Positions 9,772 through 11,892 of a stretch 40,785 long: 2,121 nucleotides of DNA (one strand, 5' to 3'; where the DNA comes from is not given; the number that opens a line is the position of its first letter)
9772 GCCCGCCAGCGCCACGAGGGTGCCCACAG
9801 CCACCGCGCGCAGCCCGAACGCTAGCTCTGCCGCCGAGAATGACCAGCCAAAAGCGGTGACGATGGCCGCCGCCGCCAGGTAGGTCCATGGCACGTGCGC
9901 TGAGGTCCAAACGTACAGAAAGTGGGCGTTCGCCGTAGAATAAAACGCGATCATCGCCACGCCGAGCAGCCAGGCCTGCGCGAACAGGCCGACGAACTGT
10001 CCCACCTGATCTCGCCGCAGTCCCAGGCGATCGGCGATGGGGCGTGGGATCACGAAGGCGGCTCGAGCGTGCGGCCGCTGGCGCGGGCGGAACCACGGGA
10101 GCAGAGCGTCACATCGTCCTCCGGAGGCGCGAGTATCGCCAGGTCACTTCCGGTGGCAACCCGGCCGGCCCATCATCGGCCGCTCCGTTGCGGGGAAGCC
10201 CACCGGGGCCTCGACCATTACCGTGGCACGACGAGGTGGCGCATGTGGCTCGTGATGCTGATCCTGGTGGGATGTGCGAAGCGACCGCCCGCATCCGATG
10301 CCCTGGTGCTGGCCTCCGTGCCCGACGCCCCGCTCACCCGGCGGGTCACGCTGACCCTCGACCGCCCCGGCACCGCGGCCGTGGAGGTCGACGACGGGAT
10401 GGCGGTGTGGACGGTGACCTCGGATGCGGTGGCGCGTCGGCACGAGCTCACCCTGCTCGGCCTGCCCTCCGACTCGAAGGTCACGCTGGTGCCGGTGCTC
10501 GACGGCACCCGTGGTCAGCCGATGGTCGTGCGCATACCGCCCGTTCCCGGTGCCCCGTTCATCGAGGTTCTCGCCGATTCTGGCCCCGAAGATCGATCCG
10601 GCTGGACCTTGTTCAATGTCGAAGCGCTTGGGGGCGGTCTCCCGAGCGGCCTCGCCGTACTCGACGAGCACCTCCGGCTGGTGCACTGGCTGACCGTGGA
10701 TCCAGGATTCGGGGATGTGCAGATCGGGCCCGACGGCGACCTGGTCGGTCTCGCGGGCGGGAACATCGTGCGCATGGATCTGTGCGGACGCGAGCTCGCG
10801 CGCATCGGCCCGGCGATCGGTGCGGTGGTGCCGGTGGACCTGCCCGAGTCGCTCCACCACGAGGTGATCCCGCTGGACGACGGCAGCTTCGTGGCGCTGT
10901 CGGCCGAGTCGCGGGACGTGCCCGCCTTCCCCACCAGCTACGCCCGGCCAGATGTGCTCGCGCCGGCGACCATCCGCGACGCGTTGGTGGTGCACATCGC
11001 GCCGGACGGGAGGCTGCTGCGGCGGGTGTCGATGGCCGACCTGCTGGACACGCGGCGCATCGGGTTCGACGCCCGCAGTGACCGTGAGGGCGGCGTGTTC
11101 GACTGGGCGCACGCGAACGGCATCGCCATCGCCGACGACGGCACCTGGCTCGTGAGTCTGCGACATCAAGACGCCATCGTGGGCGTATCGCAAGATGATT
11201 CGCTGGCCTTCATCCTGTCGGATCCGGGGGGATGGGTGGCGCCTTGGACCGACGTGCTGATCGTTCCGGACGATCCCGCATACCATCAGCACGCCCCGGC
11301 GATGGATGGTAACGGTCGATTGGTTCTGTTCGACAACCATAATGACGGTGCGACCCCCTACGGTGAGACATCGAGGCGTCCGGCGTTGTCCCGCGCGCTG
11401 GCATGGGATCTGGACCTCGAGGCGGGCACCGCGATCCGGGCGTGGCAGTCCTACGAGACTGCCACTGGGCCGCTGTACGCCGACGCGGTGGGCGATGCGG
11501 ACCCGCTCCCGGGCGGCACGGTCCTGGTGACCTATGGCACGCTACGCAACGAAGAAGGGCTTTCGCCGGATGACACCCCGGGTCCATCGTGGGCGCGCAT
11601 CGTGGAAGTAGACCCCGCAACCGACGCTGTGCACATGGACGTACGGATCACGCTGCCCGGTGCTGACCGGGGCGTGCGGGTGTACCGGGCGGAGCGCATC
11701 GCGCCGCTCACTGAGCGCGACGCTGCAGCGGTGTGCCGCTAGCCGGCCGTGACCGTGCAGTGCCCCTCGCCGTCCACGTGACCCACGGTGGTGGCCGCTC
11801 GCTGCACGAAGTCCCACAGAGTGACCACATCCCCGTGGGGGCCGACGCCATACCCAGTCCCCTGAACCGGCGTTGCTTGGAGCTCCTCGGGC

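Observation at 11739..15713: Four-gene TonB-dependent uptake operon chained by three consecutive ATGA start/stop overlaps; the receptor lacks a signal peptide at its coupled start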

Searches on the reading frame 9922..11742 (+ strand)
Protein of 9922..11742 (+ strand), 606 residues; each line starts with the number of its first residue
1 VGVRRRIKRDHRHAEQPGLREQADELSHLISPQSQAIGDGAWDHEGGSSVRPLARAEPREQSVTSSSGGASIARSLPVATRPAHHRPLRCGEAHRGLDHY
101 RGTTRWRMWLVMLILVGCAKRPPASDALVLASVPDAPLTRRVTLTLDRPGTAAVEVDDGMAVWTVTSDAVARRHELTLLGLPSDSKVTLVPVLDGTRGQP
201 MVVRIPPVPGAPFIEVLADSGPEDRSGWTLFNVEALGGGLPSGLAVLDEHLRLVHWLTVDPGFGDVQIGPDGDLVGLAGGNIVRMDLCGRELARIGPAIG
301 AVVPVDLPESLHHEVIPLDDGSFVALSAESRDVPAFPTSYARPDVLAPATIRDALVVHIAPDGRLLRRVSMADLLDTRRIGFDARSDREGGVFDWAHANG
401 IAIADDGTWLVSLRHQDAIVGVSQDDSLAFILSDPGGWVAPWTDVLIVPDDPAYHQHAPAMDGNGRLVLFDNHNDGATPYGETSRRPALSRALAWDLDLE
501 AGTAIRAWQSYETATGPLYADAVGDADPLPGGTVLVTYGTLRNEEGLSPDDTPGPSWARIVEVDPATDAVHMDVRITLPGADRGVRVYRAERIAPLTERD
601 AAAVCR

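Call 4: search_protein_families(library=pfam, proteins=[window:9922-11742:+], max_evalue=0.1)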
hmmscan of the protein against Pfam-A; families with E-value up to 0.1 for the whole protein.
window:9922-11742:+ (606 aa): 2 families
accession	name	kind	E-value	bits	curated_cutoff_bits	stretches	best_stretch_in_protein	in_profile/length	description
PF05935.17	Arylsulfotrans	-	1.8e-35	123.1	24.2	1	267-577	56-364/374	Arylsulfotransferase (ASST)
PF14269.12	Arylsulfotran_2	-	8.8e-12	45.5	27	1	280-540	25-281/301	Arylsulfotransferase (ASST)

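Call 6: search_protein_families(library=ncbifam, proteins=[window:9922-11742:+], max_evalue=0.1)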
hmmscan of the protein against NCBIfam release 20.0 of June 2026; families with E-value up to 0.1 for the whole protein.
window:9922-11742:+ (606 aa): 0 families
